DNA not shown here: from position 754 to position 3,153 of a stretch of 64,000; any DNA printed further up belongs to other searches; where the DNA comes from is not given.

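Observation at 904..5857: Stand-alone RHS polymorphic-toxin cassette with no recognisable export or trafficking signal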

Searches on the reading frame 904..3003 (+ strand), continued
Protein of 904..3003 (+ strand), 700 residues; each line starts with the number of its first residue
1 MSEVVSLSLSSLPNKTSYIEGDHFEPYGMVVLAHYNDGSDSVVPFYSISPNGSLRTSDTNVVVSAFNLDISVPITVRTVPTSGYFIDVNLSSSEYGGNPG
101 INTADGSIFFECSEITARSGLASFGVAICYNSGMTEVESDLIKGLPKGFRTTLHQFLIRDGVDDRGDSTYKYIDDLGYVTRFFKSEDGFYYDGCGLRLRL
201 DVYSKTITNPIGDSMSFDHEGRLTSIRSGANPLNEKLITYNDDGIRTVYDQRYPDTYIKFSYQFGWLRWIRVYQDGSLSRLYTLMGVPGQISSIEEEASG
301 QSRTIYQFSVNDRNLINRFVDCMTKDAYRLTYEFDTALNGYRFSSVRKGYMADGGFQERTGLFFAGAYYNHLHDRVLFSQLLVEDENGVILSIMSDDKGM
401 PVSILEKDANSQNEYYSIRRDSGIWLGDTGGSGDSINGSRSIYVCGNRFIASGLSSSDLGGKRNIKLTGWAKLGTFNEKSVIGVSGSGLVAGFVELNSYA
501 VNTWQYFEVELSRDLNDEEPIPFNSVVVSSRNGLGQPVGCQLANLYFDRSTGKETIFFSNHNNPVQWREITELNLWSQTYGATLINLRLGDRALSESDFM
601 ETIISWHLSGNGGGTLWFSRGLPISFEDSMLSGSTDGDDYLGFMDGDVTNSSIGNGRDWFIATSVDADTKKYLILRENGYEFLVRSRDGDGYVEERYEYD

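Call 70: find_encoding_contigs(protein=P0109, flank=10000, max_places=1)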
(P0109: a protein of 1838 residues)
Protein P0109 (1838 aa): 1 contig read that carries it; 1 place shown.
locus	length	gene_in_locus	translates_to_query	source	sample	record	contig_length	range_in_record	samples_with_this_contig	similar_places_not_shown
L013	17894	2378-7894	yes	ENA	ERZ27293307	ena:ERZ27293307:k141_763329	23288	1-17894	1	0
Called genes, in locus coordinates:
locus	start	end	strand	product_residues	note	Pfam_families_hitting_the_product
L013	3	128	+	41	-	?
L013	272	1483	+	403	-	PF00009:GTP_EFTU, PF03144:GTP_EFTU_D2, PF03143:GTP_EFTU_D3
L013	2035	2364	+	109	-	-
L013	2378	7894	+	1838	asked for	PF05593:RHS_repeat (faint), PF07523:Big_3 (faint), PF25023:TEN_YD-shell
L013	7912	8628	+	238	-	-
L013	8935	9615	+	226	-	-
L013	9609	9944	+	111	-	-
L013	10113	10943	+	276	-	-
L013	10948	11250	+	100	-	-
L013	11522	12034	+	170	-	-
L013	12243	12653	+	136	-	-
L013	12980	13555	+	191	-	-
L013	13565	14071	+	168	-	-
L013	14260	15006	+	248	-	-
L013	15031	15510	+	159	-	-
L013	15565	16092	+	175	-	-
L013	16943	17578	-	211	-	PF00730:HhH-GPD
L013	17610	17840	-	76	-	PF11823:Se_S_carrier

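Call 73: search_protein_families(library=phrogs, proteins=[L013:2035-2361:+], max_evalue=1)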
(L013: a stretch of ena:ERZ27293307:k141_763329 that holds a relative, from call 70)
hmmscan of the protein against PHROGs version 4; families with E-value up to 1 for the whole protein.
L013:2035-2361:+ (109 aa): 2 families
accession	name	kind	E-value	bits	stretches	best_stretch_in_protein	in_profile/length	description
phrog_6918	-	lysis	0.00044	21.3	1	3-103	4-100/114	holin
phrog_16033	-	unknown function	0.55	11.5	0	4-30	58-84/120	-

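Call 74: search_protein_families(library=pfam, proteins=[L013:2035-2361:+, L011:14506-14781:+, L012:14689-14985:+, L010:16528-16908:+, L013:7912-8625:+], max_evalue=1)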
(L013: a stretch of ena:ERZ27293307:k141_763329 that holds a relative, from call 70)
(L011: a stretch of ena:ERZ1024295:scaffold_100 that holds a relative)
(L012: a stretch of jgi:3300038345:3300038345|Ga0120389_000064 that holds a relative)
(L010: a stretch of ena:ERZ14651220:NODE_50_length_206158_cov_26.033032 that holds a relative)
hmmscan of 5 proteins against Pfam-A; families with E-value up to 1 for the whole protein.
L013:2035-2361:+ (109 aa): 3 families
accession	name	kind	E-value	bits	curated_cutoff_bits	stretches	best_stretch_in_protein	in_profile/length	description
PF09682.15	Phage_holin_6_1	-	0.0016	19.2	24.9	1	13-98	8-96/101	Bacteriophage holin of superfamily 6 (Holin_LLH)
PF07827.16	KNTase_C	-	0.098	12.9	26.4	1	40-79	20-59/132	KNTase C-terminal domain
PF00558.24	Vpu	-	0.099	12.9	24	1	3-74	3-69/81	Vpu protein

L011:14506-14781:+ (92 aa): 1 family
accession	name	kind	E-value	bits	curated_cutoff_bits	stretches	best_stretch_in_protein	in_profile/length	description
PF03107.22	C1_2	-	0.21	12.4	26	0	54-77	21-43/48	C1 domain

L012:14689-14985:+ (99 aa): 0 families

L010:16528-16908:+ (127 aa): 0 families

L013:7912-8625:+ (238 aa): 1 family
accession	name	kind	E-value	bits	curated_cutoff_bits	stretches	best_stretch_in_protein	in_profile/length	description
PF16214.10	AC_N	-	0.2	11.2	30.9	1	24-131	194-296/415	Adenylyl cyclase N-terminal extracellular and transmembrane region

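Call 91: fold_search(model_id=the predicted structure, library=viral)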
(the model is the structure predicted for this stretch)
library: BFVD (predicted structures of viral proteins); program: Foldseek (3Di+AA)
matches with E <= 10: 821; with E <= 0.001: 19
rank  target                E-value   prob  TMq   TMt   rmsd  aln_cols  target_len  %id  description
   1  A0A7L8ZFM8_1          2.8e-05  0.82  0.12  0.09  48.3       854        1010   10  (no name in the UniProt tables at hand)
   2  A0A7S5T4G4            3.5e-05  0.96  0.13  0.07  37.4       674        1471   11  (no name in the UniProt tables at hand)
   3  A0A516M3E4            8.1e-05  0.66  0.09  0.10  70.0       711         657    9  (no name in the UniProt tables at hand)
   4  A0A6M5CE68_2          8.9e-05  0.63  0.11  0.09  30.4       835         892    9  (no name in the UniProt tables at hand)
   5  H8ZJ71                1.3e-04  0.92  0.12  0.11  33.6       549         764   11  (no name in the UniProt tables at hand)
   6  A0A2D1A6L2            1.9e-04  0.77  0.14  0.08  49.0       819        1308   10  Minor tail protein [Rhodococcus phage Trina]
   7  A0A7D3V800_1          2.0e-04  0.51  0.10  0.08  26.2       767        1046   11  ATP synthase subunit alpha domain protein [Fadolivirus FV1/VV64]
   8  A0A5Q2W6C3            2.1e-04  0.75  0.13  0.08  36.2       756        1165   11  (no name in the UniProt tables at hand)
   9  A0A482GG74            2.8e-04  0.75  0.13  0.12  41.1       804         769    9  Tail fiber protein [Escherichia phage EdH4]
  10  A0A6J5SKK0            2.8e-04  0.54  0.11  0.09  43.5       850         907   11  Uncharacterized protein [uncultured Caudovirales phage]
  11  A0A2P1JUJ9            3.4e-04  0.57  0.11  0.10  31.8       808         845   10  Fibronectin type-III domain-containing protein [Bacillus phage Anath]
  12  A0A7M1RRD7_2          3.4e-04  0.16  0.08  0.06  39.6      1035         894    9  Uncharacterized protein [uncultured phage cr56_1]
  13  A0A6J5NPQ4            3.5e-04  0.41  0.12  0.10  47.8       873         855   11  Uncharacterized protein [uncultured Caudovirales phage]
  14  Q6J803                4.3e-04  0.85  0.14  0.09  18.0       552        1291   12  Pas28 [Actinoplanes phage phiAsp2]
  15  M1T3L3                4.5e-04  0.44  0.08  0.07  59.3       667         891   10  Peptidase G2 IMC autoproteolytic cleavage domain-containing protein (Fragment) [Prochlorococcus phage P-SSP10]
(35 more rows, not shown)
